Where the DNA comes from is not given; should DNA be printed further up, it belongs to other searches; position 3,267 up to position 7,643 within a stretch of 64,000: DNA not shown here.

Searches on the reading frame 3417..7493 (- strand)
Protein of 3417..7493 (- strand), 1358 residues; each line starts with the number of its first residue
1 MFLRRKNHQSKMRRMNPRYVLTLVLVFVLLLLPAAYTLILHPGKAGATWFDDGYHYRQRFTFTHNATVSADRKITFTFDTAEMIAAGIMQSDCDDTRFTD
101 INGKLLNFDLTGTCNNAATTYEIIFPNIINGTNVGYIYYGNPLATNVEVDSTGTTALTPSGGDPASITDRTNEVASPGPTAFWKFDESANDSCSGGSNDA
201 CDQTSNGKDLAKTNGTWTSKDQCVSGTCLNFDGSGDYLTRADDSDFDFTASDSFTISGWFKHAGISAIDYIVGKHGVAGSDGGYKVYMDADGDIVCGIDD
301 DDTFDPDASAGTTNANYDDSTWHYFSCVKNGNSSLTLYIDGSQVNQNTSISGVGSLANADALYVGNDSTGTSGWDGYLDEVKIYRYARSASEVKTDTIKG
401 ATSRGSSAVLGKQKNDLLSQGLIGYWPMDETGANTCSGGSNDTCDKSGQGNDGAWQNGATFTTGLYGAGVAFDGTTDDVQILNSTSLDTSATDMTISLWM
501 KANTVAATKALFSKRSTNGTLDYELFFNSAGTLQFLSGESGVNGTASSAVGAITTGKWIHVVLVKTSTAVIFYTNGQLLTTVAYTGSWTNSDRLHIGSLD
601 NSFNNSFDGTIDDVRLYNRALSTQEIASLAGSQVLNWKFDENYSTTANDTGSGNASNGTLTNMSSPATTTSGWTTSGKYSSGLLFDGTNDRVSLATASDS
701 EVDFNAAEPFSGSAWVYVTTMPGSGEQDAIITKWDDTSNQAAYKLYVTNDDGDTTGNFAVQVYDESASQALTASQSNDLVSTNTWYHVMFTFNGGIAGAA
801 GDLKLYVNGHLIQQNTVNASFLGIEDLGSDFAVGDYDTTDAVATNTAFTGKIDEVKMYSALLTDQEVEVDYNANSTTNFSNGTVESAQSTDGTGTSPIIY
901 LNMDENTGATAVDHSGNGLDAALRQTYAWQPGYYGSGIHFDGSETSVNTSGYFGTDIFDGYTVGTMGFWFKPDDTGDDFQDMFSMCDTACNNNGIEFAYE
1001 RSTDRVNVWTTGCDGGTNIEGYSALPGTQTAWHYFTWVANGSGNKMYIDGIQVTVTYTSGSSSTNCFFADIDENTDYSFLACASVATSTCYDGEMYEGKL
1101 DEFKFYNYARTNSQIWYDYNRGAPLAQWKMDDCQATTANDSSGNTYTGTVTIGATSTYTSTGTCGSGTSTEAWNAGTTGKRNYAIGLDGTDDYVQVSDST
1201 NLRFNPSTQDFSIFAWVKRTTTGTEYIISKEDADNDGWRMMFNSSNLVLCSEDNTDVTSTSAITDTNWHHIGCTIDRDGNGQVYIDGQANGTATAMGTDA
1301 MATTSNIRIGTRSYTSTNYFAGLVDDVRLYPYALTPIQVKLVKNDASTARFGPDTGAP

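Call 10: search_protein_families(library=pfam, proteins=[window:3417-7493:-], max_evalue=0.01)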
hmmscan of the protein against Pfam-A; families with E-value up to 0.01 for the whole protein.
window:3417-7493:- (1358 aa): 7 families
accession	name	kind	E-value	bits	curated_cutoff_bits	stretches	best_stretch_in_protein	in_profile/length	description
PF13385.13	Laminin_G_3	-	2.7e-105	349.4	27.6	5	473-627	1-151/151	Concanavalin A-like lectin/glucanases superfamily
PF07953.20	Toxin_R_bind_N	-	3.3e-26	92.6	23.8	2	1182-1330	27-187/191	Clostridium neurotoxin, N-terminal receptor binding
PF02210.31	Laminin_G_2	-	2.8e-14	54.1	22.9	0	1252-1329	39-123/126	Laminin G domain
PF22925.3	TS_C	-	9.3e-10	38.9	27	0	521-623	99-201/202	Trans-sialidase, C-terminal domain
PF00354.24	Pentaxin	-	6.8e-05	23.1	25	0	492-634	25-171/194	Pentaxin family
PF00054.30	Laminin_G_1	-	8.7e-05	23.2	24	0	313-365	46-98/131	Laminin G domain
PF02973.23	Sialidase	-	0.00016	21.7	26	0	799-868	115-182/189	Sialidase, N-terminal domain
